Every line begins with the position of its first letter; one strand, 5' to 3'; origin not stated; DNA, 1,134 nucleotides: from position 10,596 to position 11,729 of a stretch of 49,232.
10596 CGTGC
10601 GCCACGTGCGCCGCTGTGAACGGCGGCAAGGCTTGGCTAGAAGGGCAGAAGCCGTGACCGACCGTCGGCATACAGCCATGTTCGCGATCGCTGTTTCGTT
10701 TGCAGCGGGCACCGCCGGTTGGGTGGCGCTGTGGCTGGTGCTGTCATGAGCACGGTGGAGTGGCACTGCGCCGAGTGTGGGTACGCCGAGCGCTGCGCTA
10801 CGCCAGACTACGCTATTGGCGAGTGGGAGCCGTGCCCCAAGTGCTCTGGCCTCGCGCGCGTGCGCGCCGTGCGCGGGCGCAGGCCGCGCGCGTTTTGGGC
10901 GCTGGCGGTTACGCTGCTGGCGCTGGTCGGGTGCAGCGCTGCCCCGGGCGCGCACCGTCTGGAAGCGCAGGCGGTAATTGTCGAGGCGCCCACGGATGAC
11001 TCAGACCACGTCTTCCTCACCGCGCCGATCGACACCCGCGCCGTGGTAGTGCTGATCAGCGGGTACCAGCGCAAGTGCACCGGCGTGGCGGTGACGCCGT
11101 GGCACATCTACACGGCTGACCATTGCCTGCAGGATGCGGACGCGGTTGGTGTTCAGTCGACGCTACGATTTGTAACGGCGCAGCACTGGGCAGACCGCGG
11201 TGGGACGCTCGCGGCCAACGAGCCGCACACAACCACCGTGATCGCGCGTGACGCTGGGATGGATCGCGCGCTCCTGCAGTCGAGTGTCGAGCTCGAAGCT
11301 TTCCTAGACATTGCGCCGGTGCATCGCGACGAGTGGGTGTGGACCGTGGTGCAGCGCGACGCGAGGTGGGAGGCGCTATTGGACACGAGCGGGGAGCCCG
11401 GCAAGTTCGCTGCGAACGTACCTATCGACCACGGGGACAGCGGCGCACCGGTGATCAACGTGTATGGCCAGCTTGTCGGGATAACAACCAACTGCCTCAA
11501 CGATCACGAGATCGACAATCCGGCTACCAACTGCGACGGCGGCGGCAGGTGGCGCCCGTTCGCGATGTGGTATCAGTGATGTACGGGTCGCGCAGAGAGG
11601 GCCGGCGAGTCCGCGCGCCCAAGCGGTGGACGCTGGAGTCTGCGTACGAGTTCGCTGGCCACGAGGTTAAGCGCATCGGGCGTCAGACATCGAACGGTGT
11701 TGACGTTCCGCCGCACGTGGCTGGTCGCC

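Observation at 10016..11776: Translationally coupled protease cluster inserted between the MuF gene and the scaffold gene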

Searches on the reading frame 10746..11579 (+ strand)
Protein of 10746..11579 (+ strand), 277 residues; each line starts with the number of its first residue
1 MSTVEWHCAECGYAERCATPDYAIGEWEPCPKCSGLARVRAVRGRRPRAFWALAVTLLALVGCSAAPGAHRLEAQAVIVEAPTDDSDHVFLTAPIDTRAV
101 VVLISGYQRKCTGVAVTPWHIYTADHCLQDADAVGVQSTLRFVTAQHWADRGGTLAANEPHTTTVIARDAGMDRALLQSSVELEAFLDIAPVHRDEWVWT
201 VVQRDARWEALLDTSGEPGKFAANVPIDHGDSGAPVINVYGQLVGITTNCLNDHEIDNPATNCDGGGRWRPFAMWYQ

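Call 3: search_protein_families(library=pfam, proteins=[window:10746-11579:+], max_evalue=0.1)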
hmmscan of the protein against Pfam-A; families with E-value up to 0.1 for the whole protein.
window:10746-11579:+ (277 aa): 3 families
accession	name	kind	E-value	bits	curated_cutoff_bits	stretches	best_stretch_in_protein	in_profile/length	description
PF13365.12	Trypsin_2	-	1.1e-08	36.4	27.6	1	111-246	1-144/144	Trypsin-like peptidase domain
PF00089.32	Trypsin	-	5e-06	26.9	20.6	1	106-139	22-53/220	Trypsin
PF05579.19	Peptidase_S32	-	0.053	13.2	24.7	0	228-248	206-226/297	Equine arteritis virus serine endopeptidase S32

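Call 4: search_protein_families(library=phrogs, proteins=[window:10746-11579:+], max_evalue=0.1)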
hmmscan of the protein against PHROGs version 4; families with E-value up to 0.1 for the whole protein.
window:10746-11579:+ (277 aa): 1 family
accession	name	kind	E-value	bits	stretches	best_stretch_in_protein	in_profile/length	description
phrog_9683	-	other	0.00011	22.8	0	81-199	34-129/233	protease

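Call 6: search_dna_similar(query=window:10746-11579:+, collection=phages, mode=protein, max_rows=30, max_evalue=0.01)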
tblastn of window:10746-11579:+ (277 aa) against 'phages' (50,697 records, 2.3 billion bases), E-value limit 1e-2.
No match.

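Call 9: find_homologous_proteins(query=window:10746-11579:+, max_evalue=0.001)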
Query window:10746-11579:+ (277 aa): 3 proteins with E <= 0.001 among 2383 candidates.
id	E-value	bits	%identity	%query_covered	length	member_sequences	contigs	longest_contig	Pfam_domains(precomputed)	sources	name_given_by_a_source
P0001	1.5e-159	548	100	86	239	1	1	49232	PF13365.13,PF00089.33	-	-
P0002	3.1e-47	180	50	69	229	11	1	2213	PF13365.13,PF00089.33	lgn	-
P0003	7.5e-46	175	47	79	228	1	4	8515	PF13365.13,PF00089.33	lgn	-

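Call 10: find_related_loci(query=window:10746-11576:+, collection=viral_contigs, flank=8000)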
Query window:10746-11576:+ (277 aa) in viral_contigs; peptide patterns used: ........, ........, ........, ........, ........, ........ (x = any residue, [..] = any of these).
4 stretches matched a pattern, but none encodes a relative of the query by tblastn (E <= 1e-3).

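Call 12: find_encoding_contigs(protein=P0003, flank=10000, max_places=6)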
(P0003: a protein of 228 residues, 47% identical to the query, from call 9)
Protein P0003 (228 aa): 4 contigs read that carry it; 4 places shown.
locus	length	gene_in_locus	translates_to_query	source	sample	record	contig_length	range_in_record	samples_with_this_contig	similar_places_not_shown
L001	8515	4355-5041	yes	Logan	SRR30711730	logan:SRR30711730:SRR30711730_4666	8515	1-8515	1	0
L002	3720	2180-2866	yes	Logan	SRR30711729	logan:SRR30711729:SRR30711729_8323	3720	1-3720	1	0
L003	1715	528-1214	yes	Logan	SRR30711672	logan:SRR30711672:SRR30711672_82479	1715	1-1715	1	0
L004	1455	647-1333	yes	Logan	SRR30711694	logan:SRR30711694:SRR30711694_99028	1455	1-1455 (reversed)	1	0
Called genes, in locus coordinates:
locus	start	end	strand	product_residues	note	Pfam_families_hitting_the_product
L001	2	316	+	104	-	?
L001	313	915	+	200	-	-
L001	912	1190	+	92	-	-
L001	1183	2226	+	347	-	PF00476:DNA_pol_A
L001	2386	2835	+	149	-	-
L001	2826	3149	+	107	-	-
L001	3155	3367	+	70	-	-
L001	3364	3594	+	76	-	-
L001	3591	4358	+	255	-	-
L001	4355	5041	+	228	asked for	PF00089:Trypsin (faint), PF13365:Trypsin_2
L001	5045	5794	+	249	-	-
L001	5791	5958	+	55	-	-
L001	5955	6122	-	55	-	-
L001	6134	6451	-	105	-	-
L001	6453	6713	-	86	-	-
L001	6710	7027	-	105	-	-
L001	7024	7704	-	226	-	-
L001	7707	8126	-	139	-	-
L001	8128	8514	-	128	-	?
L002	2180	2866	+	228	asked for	PF00089:Trypsin (faint), PF13365:Trypsin_2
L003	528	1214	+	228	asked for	PF00089:Trypsin (faint), PF13365:Trypsin_2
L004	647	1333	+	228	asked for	PF00089:Trypsin (faint), PF13365:Trypsin_2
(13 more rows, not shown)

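Call 13: find_encoding_contigs(protein=P0002, flank=10000, max_places=6)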
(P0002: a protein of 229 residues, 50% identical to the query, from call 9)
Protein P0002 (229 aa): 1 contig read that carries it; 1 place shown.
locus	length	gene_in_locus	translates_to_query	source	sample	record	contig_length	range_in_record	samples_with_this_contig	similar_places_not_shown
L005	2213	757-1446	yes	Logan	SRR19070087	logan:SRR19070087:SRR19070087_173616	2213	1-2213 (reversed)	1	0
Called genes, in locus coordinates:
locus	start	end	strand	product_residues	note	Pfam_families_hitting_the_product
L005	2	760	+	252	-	?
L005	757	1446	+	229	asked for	PF00089:Trypsin (faint), PF13365:Trypsin_2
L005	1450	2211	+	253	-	?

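Call 32: search_solved_structures(query=window:10860-11576:+, max_evalue=1, show_alignments=3)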
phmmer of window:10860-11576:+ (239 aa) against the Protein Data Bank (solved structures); distinct sequences matched with E-value up to 1: 33.
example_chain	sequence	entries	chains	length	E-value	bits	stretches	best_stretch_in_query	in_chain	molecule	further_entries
1l1j_A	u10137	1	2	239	0.021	17.9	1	181-220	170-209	heat shock protease HtrA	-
3lh1_A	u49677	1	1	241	0.055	16.6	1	174-214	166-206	Protease degS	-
3b8j_A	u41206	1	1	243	0.055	16.6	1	174-214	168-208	Protease degS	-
2r3u_A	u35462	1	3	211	0.16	15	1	175-214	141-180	Protease degS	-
3lgi_A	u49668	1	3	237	0.21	14.7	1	175-214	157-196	Protease degS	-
3lgu_A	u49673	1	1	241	0.21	14.7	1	175-214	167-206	Protease degS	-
3lh3_A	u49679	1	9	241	0.22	14.6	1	175-214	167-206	Protease degS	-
2qf0_A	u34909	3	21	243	0.22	14.6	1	175-214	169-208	Protease degS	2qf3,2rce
2qgr_A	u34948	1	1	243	0.25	14.4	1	175-214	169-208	Protease degS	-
3lgy_A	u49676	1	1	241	0.26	14.4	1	175-214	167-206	Protease degS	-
3k6y_A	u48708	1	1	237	0.3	14.2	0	185-213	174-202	POSSIBLE MEMBRANE-ASSOCIATED SERINE PROTEASE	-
3k6z_A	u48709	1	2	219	0.31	14.1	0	185-213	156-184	POSSIBLE MEMBRANE-ASSOCIATED SERINE PROTEASE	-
4rqy_A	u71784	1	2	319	0.37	13.9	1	175-214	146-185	Protease degS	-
6ew9_A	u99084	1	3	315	0.38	13.8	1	175-214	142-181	Serine endoprotease DegS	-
1te0_A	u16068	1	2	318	0.39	13.8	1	175-214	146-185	Protease degS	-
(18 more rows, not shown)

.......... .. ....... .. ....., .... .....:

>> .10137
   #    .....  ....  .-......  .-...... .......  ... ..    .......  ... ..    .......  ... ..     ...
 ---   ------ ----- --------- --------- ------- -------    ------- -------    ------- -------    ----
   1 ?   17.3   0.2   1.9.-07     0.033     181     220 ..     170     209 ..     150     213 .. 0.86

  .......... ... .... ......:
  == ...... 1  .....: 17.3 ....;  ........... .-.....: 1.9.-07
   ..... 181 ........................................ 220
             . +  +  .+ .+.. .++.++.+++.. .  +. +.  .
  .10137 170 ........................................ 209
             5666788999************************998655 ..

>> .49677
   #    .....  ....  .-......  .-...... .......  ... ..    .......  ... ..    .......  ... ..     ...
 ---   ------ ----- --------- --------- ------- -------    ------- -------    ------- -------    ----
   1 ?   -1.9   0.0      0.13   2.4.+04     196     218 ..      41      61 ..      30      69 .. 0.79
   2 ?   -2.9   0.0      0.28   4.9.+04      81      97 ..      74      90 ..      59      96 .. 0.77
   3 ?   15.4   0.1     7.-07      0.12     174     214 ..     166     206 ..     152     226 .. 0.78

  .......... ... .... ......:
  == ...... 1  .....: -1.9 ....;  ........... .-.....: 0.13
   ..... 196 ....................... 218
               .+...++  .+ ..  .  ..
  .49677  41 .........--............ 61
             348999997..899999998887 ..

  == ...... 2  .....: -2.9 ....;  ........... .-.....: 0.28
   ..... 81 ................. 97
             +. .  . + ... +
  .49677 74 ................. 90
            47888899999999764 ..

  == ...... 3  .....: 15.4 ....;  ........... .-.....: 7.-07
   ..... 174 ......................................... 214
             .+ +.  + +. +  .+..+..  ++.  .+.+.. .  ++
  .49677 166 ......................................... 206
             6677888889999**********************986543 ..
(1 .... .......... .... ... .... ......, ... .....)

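Call 38: search_protein_representatives(protein=window:10746-11576:+)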
Query: 277 residues. Proteins with E-value up to 0.001 (for the whole library): 21; up to 1e-10: 6; up to 1e-30: 2. The best 21 are listed.
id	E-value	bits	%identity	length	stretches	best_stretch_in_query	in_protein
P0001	4.8e-160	548.4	100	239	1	39-277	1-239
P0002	9.9e-48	179.8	51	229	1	50-276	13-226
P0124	3.0e-23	99.4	39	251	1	4-272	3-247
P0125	1.1e-19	87.8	41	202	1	99-272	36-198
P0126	5.0e-15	72.5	38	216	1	93-269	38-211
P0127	4.4e-12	62.8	38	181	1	143-271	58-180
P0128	3.0e-08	50.2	33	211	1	57-251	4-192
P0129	3.0e-07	46.9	32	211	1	99-272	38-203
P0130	7.2e-07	45.7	36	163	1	111-269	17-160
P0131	7.1e-06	42.4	31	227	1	97-253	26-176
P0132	1.2e-05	41.6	37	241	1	96-247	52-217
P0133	1.3e-05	41.6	35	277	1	53-252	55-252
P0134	2.5e-05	40.6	37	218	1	108-253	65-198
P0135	8.1e-05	38.9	33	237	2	53-191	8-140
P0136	2.8e-04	37.2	33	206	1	167-272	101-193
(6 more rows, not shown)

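Call 40: find_encoding_contigs(protein=P0124, flank=10000, max_places=4)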
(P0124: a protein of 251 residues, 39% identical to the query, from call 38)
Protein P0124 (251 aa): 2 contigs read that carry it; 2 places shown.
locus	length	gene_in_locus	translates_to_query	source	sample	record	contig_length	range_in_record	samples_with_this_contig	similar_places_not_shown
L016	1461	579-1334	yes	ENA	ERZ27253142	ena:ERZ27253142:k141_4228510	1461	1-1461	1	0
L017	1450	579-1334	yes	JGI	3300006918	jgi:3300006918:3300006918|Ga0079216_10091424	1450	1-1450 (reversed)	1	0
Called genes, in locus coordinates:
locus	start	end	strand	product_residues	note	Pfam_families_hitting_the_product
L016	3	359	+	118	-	?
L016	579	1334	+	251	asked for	PF13365:Trypsin_2 (faint)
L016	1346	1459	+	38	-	?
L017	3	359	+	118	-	?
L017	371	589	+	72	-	-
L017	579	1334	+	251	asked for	PF13365:Trypsin_2 (faint)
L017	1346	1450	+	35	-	?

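Call 45: find_related_loci(query=A4, collection=viral_contigs, flank=8000)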
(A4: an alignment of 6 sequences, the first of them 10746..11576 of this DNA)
Query A4 (277 aa) in viral_contigs; peptide patterns used: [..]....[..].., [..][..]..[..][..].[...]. (x = any residue, [..] = any of these).
34 stretches matched a pattern, but none encodes a relative of the query by tblastn (E <= 1e-3).

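Call 46: find_related_loci(query=A4, collection=genome_contigs, flank=8000)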
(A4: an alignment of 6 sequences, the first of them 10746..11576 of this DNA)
Query A4 (277 aa) in genome_contigs; peptide patterns used: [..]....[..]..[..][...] (x = any residue, [..] = any of these).
17 stretches matched a pattern; 1 encode a relative of the query (tblastn E <= 1e-3); 1 distinct loci.
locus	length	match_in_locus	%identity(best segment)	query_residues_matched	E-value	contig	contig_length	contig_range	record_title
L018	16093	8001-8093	55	223-253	3e-6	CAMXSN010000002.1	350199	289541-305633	MAG TPA_asm: uncultured Clostridia bacterium isolate SRR14920976_bin.7_metawrap_v1.3_MAG genome assembly, contig: NODE.9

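Call 47: find_encoding_contigs(protein=P0125, flank=10000, max_places=3)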
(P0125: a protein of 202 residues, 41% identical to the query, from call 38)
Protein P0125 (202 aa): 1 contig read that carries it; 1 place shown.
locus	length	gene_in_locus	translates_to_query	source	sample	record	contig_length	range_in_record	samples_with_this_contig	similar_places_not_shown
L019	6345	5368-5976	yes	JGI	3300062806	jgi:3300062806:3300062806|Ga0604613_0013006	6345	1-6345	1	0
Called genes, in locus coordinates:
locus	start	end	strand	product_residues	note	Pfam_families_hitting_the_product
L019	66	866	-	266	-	PF00805:Pentapeptide, PF13576:Pentapeptide_3 (faint), PF13599:Pentapeptide_4, PF00805:Pentapeptide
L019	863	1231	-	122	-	-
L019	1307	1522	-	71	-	-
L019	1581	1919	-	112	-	-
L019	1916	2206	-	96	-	-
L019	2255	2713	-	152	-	-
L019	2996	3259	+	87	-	-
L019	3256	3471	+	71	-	-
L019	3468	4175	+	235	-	-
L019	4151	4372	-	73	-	-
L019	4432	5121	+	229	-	PF18909:dGTP_diPhyd_N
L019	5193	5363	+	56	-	-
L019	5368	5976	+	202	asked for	PF00089:Trypsin (faint), PF13365:Trypsin_2 (weak)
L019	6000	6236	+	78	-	-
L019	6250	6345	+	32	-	?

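Call 48: find_encoding_contigs(protein=P0126, flank=10000, max_places=3)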
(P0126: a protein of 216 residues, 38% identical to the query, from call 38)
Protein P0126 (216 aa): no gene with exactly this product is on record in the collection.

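Call 56: list_cluster_members(proteins=[window:10487-10654:+, window:10654-10746:+, window:10678-10746:+, window:11579-11773:+, window:10746-11576:+])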
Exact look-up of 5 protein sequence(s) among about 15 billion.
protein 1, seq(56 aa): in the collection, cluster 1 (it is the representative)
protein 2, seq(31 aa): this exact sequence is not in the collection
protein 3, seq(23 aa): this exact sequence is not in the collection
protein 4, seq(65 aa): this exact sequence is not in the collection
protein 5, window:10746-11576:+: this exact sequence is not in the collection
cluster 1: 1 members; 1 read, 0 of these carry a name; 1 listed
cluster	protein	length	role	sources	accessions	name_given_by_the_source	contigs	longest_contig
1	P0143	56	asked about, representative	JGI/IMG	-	-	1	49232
